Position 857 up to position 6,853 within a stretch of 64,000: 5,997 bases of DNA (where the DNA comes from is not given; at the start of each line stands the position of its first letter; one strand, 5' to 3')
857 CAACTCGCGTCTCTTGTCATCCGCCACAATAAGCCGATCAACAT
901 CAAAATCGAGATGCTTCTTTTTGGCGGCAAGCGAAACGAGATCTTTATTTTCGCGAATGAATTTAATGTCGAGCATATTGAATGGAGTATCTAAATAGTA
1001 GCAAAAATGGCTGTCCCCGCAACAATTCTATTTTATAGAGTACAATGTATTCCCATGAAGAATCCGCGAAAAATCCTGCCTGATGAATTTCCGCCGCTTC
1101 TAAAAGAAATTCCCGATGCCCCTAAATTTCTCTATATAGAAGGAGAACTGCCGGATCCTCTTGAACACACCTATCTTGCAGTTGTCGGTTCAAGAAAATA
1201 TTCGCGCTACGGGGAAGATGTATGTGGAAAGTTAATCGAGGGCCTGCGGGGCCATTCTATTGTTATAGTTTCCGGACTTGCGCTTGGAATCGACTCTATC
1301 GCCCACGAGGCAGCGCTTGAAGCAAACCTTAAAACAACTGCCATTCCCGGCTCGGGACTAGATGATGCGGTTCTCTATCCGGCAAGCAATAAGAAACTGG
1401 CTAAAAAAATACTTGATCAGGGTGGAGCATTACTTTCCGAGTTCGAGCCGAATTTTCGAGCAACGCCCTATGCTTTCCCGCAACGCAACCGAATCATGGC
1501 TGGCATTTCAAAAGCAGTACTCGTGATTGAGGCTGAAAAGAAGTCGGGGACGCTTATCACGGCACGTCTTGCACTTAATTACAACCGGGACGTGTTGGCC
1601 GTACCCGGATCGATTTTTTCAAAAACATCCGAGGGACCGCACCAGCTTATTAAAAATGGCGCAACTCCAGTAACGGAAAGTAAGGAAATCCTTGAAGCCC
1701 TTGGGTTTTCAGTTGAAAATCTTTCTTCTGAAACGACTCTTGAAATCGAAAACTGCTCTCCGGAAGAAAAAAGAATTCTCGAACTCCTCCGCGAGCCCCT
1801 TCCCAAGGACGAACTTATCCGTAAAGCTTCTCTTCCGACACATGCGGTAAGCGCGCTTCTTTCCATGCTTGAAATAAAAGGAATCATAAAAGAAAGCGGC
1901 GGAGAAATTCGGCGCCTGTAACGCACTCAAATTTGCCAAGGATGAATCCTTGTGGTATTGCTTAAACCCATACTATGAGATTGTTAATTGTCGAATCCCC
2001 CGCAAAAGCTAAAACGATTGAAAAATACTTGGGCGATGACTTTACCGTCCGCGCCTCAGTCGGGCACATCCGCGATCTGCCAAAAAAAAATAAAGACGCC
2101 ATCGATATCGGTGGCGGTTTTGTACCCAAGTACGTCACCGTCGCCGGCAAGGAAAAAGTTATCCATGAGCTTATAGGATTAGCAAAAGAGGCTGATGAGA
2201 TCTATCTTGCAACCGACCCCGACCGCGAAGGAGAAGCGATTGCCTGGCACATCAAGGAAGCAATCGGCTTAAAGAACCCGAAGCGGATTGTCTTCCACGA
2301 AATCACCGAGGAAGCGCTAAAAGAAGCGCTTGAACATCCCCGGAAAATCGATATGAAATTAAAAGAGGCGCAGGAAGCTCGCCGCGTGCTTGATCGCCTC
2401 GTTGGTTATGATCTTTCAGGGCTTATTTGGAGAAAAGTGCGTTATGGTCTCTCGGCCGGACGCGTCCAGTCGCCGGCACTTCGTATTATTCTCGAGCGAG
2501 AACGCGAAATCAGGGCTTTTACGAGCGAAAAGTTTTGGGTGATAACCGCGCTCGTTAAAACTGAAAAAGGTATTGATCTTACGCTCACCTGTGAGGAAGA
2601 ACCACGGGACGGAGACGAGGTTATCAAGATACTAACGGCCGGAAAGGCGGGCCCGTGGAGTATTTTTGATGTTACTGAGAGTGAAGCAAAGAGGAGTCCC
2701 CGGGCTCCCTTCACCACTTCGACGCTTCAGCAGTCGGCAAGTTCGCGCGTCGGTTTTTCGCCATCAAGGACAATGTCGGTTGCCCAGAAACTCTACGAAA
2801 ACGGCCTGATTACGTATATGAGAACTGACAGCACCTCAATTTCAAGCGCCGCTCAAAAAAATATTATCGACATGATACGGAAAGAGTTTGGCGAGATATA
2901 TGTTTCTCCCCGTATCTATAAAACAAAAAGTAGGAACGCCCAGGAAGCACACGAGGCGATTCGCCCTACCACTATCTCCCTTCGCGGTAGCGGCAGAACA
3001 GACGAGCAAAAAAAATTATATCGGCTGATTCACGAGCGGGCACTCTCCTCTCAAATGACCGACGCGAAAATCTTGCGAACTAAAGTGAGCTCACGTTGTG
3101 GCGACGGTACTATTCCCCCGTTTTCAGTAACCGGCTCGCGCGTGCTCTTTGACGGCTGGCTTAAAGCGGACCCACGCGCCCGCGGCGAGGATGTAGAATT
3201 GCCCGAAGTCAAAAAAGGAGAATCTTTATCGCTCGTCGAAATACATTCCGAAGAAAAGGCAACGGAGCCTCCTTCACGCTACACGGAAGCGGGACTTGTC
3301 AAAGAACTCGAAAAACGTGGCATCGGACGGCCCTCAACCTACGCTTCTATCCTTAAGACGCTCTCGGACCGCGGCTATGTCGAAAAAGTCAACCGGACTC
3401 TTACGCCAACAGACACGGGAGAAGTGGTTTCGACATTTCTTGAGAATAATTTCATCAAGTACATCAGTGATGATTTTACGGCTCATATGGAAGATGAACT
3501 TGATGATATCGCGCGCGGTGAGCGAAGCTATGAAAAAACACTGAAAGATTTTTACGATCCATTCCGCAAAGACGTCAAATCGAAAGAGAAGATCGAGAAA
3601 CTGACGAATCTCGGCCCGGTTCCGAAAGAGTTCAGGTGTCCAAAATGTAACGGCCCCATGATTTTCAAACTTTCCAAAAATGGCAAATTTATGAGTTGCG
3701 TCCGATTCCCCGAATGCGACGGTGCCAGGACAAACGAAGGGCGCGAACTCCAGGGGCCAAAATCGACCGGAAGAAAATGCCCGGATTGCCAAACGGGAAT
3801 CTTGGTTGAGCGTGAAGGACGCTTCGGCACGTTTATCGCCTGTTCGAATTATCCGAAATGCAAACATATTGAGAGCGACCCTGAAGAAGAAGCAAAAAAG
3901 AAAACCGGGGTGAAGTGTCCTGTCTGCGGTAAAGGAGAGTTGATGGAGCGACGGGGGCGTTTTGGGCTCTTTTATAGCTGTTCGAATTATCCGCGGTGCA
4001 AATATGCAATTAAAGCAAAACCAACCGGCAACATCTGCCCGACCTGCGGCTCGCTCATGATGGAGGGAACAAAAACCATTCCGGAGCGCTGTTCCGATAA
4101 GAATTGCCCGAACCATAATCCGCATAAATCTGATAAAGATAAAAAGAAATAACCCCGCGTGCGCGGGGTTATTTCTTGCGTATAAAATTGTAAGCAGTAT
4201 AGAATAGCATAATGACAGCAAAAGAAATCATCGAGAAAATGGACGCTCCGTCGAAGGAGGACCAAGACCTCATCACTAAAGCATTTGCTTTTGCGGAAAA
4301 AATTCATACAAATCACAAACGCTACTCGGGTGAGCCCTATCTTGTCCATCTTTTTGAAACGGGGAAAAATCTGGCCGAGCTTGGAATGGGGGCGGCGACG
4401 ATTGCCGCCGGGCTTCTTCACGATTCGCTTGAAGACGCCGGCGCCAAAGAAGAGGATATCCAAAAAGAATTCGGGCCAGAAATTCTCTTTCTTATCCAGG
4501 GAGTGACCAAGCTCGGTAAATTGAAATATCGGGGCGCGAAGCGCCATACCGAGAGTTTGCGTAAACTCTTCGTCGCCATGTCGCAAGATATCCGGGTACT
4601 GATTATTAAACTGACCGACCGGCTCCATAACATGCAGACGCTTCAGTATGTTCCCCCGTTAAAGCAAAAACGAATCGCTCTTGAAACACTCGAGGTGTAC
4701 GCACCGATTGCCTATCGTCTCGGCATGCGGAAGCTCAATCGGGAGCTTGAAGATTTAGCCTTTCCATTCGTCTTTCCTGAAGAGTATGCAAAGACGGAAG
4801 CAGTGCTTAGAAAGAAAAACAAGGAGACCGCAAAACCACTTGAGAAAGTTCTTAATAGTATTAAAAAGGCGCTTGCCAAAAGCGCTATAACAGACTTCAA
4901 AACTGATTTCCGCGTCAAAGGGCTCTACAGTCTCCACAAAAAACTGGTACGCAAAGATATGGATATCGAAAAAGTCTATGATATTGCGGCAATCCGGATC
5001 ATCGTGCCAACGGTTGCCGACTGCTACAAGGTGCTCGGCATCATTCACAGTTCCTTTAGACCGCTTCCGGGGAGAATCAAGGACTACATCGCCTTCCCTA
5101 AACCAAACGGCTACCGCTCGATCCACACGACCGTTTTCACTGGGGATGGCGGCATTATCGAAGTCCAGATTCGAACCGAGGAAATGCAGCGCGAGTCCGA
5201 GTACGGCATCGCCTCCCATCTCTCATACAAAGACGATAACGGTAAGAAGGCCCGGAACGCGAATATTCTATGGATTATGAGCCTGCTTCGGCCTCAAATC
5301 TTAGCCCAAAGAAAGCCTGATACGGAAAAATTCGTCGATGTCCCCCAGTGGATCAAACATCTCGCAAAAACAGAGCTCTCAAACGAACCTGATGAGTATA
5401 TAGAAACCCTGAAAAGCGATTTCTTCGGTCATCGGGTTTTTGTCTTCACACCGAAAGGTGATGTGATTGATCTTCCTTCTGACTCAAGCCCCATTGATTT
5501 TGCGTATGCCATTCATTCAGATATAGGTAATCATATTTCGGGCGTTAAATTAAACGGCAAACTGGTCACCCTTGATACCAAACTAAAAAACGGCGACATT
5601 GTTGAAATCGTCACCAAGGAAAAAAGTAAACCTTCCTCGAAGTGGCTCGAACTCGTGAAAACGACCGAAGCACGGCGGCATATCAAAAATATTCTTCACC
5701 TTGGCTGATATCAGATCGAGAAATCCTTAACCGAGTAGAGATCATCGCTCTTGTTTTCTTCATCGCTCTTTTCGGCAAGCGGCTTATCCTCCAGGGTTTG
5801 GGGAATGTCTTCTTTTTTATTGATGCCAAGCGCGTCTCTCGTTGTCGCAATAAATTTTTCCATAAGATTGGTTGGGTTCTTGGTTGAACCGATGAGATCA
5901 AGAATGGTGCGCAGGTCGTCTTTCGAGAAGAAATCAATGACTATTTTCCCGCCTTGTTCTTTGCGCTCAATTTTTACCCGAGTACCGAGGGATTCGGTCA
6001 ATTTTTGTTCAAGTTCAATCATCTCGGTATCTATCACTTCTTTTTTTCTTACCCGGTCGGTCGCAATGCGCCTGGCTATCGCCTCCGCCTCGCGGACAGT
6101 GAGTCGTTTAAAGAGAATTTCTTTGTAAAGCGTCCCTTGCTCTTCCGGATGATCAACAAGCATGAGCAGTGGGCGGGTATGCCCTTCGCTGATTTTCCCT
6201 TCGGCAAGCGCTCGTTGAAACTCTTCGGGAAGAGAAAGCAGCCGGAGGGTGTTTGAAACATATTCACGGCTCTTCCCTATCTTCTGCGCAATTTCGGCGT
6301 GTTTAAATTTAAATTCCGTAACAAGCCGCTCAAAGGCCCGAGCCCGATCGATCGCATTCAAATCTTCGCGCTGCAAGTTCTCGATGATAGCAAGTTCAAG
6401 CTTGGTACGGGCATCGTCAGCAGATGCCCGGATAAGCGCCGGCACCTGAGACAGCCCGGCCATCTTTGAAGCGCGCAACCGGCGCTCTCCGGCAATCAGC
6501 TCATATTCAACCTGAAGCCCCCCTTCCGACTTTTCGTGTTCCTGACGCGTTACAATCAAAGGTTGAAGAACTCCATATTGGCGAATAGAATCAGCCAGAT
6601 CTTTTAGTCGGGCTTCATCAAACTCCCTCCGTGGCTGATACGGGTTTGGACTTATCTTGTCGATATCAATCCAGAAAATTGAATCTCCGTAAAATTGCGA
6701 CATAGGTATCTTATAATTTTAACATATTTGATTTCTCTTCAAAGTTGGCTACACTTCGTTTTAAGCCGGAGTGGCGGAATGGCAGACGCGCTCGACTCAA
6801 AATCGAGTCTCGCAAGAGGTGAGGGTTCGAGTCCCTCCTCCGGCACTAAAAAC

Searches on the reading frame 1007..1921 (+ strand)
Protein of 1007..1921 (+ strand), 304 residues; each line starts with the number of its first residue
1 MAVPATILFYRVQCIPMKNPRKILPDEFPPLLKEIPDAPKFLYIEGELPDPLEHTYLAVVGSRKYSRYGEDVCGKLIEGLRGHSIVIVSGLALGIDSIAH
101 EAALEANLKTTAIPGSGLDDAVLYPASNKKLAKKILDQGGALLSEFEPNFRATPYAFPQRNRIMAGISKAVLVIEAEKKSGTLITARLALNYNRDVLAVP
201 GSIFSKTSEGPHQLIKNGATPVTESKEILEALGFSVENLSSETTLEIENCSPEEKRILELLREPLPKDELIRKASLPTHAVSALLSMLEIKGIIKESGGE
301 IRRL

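Call 92: search_protein_families(library=pfam, proteins=[window:1007-1921:+], max_evalue=0.00001)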
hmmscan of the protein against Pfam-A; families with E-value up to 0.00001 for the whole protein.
window:1007-1921:+ (304 aa): 2 families
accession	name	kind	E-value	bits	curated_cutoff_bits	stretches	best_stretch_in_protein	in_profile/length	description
PF02481.21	DNA_processg_A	-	6.5e-71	238.3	29.6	1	26-223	15-211/212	DNA recombination-mediator protein A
PF17782.7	DprA_WH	-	2.6e-09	37.4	22.9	1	251-299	11-60/61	DprA winged helix domain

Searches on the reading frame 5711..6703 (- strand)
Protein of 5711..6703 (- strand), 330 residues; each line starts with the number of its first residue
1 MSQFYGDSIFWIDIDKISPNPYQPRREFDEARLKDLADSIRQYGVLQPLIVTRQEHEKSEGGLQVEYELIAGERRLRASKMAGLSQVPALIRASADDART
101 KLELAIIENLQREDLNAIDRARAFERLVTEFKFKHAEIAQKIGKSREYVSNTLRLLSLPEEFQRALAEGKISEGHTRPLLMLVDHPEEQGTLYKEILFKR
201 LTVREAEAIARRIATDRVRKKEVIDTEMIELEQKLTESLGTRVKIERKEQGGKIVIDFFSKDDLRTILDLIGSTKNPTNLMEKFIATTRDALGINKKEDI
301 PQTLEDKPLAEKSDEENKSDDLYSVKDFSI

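Call 92: search_protein_families(library=pfam, proteins=[window:5711-6703:-], max_evalue=0.00001)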
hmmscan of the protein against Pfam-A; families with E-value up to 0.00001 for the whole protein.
window:5711-6703:- (330 aa): 3 families
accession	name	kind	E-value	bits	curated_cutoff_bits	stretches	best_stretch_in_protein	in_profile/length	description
PF17762.8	HTH_ParB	-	2.2e-31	108.5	22.6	1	113-213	1-100/102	ParB HTH domain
PF02195.25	ParB_N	-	5.4e-29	100.5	26.3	1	11-111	5-95/95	ParB N-terminal domain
PF23552.2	ParB_C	-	8.7e-11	41.5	23.8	1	225-271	2-49/50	ParB dimerisation domain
